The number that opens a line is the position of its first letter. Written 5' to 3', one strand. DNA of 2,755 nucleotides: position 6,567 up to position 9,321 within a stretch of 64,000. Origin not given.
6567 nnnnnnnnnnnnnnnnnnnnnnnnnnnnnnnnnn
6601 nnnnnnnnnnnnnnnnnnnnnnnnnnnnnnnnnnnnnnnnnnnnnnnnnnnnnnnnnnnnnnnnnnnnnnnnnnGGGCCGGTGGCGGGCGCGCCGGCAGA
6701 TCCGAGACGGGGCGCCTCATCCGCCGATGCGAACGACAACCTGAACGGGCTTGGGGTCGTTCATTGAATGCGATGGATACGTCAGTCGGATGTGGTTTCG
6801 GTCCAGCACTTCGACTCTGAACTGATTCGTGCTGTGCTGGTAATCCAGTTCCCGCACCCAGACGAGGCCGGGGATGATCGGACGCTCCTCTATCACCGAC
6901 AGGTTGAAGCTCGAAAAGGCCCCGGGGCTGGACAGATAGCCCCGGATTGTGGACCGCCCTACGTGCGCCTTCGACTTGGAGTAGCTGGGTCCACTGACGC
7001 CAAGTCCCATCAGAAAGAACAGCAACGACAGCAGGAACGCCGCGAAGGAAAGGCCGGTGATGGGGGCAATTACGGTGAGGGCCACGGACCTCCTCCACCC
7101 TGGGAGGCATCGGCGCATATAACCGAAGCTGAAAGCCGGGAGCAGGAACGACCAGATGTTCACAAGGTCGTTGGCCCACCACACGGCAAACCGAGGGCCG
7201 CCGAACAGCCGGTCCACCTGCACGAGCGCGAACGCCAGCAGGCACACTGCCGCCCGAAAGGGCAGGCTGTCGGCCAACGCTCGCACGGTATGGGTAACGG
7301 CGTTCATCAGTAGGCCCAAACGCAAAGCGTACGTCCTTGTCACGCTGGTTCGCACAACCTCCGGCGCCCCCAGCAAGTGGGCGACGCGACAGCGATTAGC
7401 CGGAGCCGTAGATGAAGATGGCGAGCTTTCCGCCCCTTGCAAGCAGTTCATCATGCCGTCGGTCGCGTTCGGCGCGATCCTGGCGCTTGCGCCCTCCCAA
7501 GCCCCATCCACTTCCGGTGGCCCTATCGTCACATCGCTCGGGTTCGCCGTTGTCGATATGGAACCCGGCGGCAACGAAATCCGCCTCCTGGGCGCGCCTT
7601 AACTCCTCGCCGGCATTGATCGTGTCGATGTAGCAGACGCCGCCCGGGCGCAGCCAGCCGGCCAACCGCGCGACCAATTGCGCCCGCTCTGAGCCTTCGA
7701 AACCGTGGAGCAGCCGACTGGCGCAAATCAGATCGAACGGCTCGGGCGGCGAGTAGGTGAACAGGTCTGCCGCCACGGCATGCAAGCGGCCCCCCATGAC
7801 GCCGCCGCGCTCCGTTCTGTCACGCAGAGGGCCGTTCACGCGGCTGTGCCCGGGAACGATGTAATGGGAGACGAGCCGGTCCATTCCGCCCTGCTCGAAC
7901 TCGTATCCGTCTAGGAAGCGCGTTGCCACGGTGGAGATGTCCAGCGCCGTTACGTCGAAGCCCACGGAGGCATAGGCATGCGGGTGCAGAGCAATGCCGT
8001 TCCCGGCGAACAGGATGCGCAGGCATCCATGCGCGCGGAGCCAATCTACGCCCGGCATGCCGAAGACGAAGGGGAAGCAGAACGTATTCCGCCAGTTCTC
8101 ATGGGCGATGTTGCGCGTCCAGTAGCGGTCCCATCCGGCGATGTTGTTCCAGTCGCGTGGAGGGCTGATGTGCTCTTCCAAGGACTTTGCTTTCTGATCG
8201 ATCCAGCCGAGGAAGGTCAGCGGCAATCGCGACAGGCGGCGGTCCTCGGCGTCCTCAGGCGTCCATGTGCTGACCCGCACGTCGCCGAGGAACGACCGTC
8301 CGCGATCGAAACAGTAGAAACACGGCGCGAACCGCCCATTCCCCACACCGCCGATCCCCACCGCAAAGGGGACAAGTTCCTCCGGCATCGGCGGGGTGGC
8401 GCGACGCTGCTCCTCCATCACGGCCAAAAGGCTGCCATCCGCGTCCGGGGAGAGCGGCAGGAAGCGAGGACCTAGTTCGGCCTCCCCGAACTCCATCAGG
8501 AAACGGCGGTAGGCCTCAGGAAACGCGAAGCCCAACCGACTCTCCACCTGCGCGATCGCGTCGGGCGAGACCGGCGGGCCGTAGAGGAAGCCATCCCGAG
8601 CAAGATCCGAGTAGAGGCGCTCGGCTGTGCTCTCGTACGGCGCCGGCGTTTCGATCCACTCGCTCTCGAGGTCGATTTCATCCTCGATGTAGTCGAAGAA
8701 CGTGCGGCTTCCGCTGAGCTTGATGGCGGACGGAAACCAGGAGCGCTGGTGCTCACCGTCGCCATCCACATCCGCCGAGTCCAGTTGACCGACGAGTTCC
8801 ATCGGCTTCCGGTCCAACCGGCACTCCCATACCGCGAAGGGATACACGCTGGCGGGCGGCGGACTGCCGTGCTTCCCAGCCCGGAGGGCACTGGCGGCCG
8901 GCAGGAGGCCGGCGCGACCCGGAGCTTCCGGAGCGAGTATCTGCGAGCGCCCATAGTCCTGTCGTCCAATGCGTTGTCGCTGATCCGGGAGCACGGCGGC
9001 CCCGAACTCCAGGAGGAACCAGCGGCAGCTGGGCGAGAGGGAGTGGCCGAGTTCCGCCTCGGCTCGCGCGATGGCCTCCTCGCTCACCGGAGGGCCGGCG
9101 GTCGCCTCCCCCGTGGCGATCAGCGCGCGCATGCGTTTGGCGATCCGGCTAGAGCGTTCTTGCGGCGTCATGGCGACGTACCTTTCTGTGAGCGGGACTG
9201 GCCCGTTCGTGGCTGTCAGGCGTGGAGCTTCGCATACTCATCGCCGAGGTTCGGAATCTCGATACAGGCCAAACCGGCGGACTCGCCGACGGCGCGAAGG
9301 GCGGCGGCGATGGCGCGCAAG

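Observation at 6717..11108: Four-gene minus-strand operon: APH-fold kinase, unknown protein, SUKH-SUKH-methyltransferase fusion, membrane protein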

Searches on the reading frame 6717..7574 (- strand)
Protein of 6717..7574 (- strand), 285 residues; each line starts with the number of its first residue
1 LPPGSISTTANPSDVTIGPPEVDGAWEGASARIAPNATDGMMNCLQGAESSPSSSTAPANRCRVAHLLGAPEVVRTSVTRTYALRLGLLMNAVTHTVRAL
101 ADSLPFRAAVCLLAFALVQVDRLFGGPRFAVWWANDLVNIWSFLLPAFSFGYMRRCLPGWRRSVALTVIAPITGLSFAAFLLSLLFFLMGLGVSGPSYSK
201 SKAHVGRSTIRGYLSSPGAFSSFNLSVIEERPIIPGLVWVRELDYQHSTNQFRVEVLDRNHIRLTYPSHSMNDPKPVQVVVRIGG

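Call 3: search_protein_families(library=pfam, proteins=[window:6717-7574:-], max_evalue=0.1)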
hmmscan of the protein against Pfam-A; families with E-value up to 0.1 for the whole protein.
window:6717-7574:- (285 aa): 0 families

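Call 4: search_protein_families(library=ncbifam, proteins=[window:6717-7574:-], max_evalue=0.1)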
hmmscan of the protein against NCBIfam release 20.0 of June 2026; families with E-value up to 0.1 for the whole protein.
window:6717-7574:- (285 aa): 0 families

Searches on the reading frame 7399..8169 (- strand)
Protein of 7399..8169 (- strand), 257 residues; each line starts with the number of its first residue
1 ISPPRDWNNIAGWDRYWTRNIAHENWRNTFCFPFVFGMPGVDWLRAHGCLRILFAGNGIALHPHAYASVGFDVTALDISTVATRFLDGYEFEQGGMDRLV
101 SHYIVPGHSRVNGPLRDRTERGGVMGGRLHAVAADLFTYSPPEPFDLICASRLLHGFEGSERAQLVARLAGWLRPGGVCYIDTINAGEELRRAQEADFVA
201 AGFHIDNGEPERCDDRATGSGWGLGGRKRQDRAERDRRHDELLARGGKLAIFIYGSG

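Call 65: search_solved_structures(query=A3, max_evalue=0.01, show_alignments=1)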
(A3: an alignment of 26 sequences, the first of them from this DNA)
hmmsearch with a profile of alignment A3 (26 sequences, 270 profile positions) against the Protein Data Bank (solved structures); distinct sequences matched with E-value up to 0.01: 58.
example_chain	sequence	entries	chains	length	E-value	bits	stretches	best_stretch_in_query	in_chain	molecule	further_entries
5wp5_A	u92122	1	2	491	1.5e-12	50.6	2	136-192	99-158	Phosphomethylethanolamine N-methyltransferase 2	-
9h04_A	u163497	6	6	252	4.6e-12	49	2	134-190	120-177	Methyltransferase domain-containing protein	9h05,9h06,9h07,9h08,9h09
9h0d_A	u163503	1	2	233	8e-12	48.2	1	13-91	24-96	Thiol methyltransferase 1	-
5wp4_A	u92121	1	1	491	1.1e-11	47.8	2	137-217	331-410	Phosphoethanolamine N-methyltransferase 1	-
3lcc_A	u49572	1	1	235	4.8e-08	35.8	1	138-214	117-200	Putative methyl chloride transferase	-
7wzf_A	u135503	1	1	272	3.6e-07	33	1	123-195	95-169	YunM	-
9fcs_A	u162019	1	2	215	4.4e-07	32.7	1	119-224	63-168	SAM-dependent methyltransferase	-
7wzg_A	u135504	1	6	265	4.9e-07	32.5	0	51-95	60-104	Cypemycin N-terminal methyltransferase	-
9fd3_A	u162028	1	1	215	5.3e-07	32.4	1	119-223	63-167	SAM-dependent methyltransferase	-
9fcq_A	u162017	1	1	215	5.6e-07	32.3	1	119-224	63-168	SAM-dependent methyltransferase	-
9fcd_A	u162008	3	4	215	6.1e-07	32.2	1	119-224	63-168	SAM-dependent methyltransferase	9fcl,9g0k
9fcy_A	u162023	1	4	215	6.1e-07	32.2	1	119-224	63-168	SAM-dependent methyltransferase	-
9fcx_A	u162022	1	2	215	1.3e-06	31.1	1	119-224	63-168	SAM-dependent methyltransferase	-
9fcu_A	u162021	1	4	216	1.4e-06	31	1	119-224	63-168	SAM-dependent methyltransferase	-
4nec_A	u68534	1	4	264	1.8e-06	30.7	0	54-100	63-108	Putative SAM-dependent methyltransferase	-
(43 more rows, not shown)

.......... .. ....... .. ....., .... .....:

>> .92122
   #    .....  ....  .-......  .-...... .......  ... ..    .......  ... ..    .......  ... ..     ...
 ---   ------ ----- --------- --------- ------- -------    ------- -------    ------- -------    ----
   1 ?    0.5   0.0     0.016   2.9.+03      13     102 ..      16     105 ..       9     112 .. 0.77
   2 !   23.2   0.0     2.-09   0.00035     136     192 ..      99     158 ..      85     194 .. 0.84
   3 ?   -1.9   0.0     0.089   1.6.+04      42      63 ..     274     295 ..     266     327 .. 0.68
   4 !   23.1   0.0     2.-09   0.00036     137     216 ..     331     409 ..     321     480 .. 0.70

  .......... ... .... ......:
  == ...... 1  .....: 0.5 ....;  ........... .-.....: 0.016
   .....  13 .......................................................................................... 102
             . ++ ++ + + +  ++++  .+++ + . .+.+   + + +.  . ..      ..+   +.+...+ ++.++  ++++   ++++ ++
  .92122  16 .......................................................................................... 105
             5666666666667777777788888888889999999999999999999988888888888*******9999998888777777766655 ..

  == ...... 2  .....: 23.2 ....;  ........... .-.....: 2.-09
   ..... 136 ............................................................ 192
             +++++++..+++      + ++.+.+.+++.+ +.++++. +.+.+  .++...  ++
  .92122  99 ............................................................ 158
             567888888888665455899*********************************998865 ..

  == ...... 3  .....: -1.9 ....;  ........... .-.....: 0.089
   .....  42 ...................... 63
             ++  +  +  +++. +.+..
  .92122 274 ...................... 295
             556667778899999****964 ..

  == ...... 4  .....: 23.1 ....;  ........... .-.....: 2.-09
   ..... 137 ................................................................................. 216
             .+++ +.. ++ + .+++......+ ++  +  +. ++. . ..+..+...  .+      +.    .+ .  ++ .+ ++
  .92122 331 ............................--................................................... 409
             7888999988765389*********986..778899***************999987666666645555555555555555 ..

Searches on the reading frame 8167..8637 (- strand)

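Call 69: search_protein_families(library=pfam, proteins=[window:8167-8637:-], max_evalue=0.05)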
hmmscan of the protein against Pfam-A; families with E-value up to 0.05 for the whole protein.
seq(157 aa): 3 families
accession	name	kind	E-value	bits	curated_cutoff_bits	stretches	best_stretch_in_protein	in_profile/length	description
PF09346.15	SMI1_KNR4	-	3.1e-10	41.1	25.4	1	22-110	1-92/125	SMI1 / KNR4 family (SUKH-1)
PF14567.11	SUKH_5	-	3.7e-07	30.5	27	1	23-131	22-124/142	SMI1-KNR4 cell-wall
PF14568.11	SUKH_6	-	3.8e-06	27.8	27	1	26-97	2-81/119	SMI1-KNR4 cell-wall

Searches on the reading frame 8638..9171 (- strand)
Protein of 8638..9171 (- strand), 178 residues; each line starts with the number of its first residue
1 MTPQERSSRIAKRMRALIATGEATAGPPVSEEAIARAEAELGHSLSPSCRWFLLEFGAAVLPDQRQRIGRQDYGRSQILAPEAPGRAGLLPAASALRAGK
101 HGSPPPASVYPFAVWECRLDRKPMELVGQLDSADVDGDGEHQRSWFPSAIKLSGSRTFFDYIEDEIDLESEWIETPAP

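Call 69: search_protein_families(library=pfam, proteins=[window:8638-9171:-], max_evalue=0.05)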
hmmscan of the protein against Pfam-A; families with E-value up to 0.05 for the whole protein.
seq(178 aa): 3 families
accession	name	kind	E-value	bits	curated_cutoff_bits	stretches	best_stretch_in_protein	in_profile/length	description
PF09346.15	SMI1_KNR4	-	1e-05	26.6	25.4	1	28-83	1-52/125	SMI1 / KNR4 family (SUKH-1)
PF14567.11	SUKH_5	-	0.0033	17.7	27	1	27-61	20-54/142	SMI1-KNR4 cell-wall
PF14568.11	SUKH_6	-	0.011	16.7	27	1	31-62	1-32/119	SMI1-KNR4 cell-wall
